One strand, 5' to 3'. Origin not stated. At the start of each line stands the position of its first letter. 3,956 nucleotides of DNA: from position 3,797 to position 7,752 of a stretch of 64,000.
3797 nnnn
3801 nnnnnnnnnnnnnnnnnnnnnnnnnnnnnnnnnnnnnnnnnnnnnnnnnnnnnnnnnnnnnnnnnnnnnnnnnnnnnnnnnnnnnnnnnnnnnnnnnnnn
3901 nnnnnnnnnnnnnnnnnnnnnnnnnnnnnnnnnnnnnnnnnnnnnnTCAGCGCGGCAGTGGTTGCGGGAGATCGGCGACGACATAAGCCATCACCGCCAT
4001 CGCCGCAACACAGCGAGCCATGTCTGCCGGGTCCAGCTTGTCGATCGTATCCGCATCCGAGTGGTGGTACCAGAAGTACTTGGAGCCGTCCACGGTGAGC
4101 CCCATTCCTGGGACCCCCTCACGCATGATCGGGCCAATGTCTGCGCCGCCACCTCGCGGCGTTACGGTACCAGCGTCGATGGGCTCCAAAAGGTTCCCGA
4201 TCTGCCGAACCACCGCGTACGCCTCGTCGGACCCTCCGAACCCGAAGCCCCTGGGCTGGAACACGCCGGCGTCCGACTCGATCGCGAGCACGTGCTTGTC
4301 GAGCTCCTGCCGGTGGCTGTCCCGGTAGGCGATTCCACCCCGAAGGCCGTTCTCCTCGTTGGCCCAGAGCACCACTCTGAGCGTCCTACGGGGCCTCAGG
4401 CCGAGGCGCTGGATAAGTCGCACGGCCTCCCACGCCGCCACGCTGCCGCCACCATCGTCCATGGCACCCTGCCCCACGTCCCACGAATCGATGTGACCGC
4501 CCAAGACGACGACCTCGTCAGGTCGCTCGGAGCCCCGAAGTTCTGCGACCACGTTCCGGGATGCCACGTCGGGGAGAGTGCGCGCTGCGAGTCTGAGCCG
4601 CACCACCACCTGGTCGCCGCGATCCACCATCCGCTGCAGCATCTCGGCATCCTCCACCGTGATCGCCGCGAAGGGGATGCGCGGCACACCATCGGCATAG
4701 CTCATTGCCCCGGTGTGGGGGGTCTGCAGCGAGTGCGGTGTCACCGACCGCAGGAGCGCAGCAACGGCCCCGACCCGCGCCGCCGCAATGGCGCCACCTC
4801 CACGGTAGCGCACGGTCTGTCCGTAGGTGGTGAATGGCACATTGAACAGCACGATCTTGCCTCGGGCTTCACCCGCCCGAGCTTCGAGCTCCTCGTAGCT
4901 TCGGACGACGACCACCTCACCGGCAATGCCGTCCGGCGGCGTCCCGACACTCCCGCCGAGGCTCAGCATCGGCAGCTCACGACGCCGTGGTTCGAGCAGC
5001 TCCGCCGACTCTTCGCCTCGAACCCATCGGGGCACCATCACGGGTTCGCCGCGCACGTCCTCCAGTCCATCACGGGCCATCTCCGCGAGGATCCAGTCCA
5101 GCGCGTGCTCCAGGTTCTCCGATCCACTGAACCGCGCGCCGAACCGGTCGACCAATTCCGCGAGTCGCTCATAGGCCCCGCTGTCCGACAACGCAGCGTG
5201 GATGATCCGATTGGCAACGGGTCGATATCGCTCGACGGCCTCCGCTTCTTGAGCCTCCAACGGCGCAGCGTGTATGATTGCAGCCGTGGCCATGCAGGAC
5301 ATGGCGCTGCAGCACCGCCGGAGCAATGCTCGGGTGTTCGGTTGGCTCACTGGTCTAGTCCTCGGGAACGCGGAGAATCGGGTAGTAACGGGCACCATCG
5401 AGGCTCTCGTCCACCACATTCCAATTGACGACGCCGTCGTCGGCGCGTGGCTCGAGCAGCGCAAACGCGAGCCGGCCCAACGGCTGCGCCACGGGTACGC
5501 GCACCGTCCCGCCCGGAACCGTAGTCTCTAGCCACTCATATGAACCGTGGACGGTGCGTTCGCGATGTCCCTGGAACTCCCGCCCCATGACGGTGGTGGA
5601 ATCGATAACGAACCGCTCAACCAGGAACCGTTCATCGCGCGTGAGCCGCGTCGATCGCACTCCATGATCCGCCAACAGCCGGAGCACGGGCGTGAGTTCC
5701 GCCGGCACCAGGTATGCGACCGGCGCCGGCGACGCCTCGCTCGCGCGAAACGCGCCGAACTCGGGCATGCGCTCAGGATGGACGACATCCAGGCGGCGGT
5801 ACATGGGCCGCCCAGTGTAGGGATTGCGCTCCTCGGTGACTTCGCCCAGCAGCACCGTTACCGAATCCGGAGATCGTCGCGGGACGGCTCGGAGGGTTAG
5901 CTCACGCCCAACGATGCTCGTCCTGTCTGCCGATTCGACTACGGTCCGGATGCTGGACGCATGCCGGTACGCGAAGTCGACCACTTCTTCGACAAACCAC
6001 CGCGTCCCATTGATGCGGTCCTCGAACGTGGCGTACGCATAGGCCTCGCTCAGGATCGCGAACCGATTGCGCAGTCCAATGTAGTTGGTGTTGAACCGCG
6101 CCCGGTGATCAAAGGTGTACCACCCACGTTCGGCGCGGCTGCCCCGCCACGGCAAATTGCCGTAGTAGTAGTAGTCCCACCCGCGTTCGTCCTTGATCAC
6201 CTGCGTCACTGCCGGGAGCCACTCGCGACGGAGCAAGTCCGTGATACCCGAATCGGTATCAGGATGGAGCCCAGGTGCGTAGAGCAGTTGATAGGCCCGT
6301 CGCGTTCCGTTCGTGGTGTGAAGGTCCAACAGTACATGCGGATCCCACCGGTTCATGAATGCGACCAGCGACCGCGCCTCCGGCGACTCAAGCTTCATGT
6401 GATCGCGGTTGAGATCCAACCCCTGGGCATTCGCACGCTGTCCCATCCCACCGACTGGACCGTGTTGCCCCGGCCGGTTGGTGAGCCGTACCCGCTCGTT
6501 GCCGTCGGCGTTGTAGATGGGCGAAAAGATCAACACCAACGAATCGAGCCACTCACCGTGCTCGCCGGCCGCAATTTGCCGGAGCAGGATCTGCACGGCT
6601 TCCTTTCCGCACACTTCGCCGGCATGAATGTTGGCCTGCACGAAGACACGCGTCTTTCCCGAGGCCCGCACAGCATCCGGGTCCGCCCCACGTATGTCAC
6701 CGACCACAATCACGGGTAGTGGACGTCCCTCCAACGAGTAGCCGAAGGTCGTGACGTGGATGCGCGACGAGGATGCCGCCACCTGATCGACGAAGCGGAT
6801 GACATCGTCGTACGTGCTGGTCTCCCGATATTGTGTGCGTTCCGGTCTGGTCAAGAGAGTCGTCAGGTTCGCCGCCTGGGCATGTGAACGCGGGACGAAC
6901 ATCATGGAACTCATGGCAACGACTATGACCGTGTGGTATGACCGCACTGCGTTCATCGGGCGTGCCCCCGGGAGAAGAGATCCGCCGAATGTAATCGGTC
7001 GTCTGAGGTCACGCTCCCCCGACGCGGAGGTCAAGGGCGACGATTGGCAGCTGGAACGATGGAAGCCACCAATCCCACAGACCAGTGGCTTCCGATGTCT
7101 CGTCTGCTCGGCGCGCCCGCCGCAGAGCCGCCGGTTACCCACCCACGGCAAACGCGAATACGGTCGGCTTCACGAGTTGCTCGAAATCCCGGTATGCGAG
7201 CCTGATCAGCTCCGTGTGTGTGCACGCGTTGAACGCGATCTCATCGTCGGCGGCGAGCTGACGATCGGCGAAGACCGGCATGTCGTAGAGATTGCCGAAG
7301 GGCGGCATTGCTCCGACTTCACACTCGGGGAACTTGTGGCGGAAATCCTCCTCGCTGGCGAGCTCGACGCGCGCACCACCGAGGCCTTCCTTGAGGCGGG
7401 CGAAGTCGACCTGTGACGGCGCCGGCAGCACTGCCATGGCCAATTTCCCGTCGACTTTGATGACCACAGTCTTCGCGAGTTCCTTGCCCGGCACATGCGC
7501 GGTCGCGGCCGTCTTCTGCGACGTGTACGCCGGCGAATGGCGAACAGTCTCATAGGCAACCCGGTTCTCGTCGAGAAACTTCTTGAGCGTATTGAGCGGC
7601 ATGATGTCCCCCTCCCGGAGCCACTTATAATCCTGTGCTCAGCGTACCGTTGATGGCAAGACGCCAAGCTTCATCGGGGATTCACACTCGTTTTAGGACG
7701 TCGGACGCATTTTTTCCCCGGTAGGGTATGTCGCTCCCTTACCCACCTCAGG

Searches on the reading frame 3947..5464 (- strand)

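Call 21: search_protein_families(library=pfam, proteins=[window:3947-5464:-], max_evalue=0.001)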
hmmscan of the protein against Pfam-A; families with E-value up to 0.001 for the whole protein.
window:3947-5464:- (505 aa): 3 families
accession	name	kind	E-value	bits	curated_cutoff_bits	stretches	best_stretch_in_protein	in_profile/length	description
PF04389.22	Peptidase_M28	-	1.4e-29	103.7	21.3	1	304-490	1-190/193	Peptidase family M28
PF01546.33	Peptidase_M20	-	5.4e-07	30.2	24.6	1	331-390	30-91/206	Peptidase family M20/M25/M40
PF02225.27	PA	-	0.00035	21.1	23.9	1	182-276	3-95/95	PA domain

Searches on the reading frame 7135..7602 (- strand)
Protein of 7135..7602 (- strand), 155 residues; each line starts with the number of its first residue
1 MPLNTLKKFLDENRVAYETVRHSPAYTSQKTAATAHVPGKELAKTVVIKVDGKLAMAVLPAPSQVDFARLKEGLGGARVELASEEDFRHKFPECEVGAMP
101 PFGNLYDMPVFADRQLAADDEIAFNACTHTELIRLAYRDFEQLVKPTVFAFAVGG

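Call 21: search_protein_families(library=pfam, proteins=[window:7135-7602:-], max_evalue=0.001)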
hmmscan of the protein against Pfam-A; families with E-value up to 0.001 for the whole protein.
window:7135-7602:- (155 aa): 1 family
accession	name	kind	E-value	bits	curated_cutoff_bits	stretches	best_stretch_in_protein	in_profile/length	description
PF04073.20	tRNA_edit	-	9.2e-29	100.5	25.5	1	22-142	1-122/123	Aminoacyl-tRNA editing domain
